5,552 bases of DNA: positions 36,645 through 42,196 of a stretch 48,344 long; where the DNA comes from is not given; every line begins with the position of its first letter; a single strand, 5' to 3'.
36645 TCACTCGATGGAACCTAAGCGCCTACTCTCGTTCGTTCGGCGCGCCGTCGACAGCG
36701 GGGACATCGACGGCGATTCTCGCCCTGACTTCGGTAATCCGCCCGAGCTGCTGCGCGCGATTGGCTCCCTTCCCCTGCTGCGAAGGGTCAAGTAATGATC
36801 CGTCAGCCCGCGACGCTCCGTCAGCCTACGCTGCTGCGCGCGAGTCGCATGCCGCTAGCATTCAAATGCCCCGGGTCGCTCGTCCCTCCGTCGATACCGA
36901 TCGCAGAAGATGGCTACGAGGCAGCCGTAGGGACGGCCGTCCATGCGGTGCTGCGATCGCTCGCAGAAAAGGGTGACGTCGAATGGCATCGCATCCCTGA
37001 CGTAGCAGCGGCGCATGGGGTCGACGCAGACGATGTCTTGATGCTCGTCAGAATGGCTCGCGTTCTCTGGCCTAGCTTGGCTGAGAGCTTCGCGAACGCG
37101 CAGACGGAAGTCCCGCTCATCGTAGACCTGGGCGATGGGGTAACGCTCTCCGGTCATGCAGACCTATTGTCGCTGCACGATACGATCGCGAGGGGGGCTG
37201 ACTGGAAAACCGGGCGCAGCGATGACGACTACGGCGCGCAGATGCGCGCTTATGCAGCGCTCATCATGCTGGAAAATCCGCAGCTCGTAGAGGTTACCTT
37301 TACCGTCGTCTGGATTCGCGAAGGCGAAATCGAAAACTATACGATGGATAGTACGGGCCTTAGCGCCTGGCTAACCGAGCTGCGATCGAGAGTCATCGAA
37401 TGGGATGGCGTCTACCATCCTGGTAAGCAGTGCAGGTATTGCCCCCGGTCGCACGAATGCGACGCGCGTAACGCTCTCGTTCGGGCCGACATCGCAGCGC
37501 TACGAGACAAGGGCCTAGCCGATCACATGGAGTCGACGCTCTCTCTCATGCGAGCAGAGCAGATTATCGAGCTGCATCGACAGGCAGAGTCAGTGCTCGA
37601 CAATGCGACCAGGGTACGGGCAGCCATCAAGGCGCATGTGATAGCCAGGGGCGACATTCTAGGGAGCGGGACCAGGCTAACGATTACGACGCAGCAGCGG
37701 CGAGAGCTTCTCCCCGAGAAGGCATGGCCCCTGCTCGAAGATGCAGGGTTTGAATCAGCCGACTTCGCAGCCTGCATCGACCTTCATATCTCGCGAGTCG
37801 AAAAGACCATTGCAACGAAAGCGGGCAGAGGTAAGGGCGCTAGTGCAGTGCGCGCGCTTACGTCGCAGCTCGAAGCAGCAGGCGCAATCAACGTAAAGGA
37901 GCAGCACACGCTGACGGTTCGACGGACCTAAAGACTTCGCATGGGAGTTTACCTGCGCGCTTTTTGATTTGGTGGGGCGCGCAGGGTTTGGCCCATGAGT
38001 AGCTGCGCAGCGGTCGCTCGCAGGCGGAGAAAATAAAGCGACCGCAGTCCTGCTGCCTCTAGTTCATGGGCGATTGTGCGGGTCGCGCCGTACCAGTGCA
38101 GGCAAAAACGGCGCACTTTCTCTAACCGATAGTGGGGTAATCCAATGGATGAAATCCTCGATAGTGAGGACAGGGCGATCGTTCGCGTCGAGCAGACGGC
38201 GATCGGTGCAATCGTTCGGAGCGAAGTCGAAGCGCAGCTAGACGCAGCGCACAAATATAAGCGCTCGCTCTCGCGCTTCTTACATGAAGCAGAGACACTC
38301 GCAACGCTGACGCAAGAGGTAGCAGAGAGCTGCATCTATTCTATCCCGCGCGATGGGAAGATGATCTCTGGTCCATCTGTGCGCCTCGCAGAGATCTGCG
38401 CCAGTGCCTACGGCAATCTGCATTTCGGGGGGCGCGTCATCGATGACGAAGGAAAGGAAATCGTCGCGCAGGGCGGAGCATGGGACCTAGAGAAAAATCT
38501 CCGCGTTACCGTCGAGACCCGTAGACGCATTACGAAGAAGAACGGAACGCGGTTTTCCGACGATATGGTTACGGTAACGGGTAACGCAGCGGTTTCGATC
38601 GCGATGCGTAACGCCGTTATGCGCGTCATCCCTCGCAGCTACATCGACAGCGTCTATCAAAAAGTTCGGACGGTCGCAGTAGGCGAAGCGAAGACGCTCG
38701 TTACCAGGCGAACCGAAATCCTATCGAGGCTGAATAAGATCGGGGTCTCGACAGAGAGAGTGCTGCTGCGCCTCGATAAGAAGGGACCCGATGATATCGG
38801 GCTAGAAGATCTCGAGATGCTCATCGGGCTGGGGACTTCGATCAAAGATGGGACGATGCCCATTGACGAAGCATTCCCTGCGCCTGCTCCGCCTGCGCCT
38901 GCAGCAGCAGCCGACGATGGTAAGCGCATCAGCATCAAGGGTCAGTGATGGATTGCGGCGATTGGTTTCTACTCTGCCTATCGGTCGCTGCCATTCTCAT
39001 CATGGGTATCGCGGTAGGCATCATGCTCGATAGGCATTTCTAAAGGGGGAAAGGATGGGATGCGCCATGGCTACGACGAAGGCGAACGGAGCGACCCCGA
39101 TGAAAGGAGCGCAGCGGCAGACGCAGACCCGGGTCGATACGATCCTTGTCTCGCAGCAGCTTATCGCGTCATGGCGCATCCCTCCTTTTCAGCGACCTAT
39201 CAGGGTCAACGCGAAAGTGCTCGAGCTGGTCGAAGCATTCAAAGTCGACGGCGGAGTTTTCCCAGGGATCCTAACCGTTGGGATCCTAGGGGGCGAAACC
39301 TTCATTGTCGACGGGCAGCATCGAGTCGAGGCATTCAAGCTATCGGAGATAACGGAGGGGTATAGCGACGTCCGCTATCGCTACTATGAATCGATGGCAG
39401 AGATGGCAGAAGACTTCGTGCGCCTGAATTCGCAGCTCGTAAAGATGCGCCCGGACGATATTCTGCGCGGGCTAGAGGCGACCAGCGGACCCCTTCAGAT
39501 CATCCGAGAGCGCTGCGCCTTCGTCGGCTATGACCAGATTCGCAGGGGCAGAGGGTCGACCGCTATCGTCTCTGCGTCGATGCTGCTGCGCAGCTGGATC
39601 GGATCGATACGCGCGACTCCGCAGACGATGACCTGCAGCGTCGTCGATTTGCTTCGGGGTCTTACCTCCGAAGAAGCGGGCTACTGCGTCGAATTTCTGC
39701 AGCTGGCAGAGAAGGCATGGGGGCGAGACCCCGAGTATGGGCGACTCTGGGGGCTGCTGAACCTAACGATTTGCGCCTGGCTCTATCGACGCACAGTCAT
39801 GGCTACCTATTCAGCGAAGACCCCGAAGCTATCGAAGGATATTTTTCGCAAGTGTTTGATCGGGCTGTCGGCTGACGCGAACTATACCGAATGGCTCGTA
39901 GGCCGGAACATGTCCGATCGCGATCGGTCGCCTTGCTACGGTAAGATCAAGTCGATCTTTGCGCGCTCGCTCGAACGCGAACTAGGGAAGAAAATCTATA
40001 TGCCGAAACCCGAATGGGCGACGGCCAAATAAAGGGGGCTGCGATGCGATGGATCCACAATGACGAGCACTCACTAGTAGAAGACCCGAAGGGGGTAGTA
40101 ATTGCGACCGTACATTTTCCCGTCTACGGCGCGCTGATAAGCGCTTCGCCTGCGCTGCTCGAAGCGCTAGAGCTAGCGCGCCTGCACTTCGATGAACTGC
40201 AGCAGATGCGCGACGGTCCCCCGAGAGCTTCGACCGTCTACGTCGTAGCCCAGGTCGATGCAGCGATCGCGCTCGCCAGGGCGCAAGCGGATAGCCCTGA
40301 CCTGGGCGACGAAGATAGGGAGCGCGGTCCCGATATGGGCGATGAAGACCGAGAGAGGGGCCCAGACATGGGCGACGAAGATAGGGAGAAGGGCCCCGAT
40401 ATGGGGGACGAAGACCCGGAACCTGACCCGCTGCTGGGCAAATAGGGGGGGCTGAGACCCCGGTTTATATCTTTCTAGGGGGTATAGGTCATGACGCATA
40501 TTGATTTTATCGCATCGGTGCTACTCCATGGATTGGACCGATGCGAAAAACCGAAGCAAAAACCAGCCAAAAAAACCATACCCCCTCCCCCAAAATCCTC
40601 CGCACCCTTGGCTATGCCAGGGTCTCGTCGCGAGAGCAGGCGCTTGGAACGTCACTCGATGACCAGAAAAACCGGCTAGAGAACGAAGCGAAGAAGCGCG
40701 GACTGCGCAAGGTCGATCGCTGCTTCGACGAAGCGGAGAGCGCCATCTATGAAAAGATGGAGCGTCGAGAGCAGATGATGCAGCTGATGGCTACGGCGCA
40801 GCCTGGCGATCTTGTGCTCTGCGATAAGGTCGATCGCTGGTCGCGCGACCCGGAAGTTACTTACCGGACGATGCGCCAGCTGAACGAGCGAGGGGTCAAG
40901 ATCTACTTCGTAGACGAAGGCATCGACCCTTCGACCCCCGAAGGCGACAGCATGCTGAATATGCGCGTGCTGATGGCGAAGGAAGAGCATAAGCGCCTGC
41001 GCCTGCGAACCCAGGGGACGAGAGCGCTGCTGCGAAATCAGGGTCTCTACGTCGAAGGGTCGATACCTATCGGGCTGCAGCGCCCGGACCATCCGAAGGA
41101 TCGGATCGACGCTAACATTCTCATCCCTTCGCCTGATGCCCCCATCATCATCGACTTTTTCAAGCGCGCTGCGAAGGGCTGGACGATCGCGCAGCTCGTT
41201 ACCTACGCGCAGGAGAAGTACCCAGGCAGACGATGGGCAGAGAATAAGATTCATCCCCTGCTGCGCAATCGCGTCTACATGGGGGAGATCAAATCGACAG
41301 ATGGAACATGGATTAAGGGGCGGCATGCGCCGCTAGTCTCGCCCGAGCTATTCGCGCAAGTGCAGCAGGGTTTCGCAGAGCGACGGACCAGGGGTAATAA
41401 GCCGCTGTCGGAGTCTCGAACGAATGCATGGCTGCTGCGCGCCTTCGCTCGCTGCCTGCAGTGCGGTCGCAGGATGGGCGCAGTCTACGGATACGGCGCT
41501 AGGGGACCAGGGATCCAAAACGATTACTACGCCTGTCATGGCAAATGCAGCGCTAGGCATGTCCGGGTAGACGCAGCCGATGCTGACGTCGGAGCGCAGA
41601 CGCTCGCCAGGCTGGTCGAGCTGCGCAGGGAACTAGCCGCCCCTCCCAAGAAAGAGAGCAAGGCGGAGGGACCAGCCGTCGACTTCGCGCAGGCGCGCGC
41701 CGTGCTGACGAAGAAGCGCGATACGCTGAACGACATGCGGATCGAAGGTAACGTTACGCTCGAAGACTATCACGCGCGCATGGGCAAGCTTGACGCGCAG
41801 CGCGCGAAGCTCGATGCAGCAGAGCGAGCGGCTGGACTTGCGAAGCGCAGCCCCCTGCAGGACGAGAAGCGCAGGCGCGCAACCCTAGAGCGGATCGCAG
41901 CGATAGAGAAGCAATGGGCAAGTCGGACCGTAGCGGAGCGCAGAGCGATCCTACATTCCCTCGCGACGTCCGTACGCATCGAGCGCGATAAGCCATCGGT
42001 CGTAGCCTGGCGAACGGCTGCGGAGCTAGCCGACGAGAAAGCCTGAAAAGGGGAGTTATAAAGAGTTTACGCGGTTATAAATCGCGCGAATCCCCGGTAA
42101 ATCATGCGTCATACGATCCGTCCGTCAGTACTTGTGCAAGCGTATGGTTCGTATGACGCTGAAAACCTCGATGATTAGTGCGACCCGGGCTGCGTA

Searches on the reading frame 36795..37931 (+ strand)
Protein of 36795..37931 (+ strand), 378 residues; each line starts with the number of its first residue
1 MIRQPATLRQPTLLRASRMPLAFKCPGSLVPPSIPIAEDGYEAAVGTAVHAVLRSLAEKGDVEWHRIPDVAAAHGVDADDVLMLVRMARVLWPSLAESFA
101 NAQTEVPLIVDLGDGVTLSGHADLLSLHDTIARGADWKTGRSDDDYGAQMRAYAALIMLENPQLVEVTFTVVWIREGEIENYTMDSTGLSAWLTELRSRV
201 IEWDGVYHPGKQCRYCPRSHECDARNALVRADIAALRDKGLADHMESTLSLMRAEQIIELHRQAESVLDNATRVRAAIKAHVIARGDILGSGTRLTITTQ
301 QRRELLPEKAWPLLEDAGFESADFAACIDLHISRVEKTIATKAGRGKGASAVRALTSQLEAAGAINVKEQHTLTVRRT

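Call 37: search_protein_families(library=pfam, proteins=[window:36795-37931:+], max_evalue=0.001)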
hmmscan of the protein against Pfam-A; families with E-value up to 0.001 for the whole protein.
window:36795-37931:+ (378 aa): 2 families
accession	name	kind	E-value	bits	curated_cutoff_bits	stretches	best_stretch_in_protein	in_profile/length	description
PF12705.13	PDDEXK_1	-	5.8e-12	46.5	22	1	41-222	33-246/247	PD-(D/E)XK nuclease superfamily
PF10926.14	DUF2800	-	1.9e-08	34.3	21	1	118-339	118-338/368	Protein of unknown function (DUF2800)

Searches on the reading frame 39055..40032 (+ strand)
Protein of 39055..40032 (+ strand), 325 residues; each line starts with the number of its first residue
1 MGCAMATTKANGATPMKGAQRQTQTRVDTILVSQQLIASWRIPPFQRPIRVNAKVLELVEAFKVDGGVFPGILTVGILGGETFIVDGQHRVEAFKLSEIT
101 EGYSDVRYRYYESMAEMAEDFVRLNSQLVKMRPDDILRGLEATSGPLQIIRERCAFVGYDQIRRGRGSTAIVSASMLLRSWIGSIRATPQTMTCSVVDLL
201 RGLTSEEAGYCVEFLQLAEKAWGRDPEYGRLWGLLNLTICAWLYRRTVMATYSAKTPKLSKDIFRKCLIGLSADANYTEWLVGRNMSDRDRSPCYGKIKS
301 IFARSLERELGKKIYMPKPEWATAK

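Call 37: search_protein_families(library=pfam, proteins=[window:39055-40032:+], max_evalue=0.001)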
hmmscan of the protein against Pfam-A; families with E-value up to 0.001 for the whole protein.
window:39055-40032:+ (325 aa): 1 family
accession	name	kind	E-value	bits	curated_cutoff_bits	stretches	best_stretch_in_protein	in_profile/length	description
PF03235.19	GmrSD_N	-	0.00067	20.3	33.2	0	35-95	8-72/199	GmrSD restriction endonuclease, N-terminal domain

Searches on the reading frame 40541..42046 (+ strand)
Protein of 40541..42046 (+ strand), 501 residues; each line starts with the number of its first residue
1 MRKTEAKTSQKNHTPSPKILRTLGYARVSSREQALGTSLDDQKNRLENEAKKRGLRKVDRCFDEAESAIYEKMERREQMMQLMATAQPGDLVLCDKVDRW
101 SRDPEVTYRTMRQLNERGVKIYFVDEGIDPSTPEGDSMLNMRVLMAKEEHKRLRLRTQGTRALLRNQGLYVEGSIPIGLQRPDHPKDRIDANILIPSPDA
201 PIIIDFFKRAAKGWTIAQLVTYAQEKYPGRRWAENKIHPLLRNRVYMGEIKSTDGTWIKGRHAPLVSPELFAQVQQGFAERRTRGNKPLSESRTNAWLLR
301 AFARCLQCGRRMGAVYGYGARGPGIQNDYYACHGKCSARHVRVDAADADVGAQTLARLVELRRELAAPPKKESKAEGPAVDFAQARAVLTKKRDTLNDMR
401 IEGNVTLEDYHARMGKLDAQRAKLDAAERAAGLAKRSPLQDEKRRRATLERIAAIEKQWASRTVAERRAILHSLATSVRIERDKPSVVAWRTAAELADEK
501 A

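Call 37: search_protein_families(library=pfam, proteins=[window:40541-42046:+], max_evalue=0.001)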
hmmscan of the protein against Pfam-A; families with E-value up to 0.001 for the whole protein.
window:40541-42046:+ (501 aa): 3 families
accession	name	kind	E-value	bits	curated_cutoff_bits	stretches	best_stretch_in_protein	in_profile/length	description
PF00239.26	Resolvase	-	2.8e-27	96.1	23.3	1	23-168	2-143/145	Resolvase, N terminal domain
PF07508.19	Recombinase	-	8.6e-11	42.4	21.1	1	200-281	4-102/102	Recombinase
PF13408.12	Zn_ribbon_recom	-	0.00059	20.6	25.3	0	298-350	1-53/58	Recombinase zinc beta ribbon domain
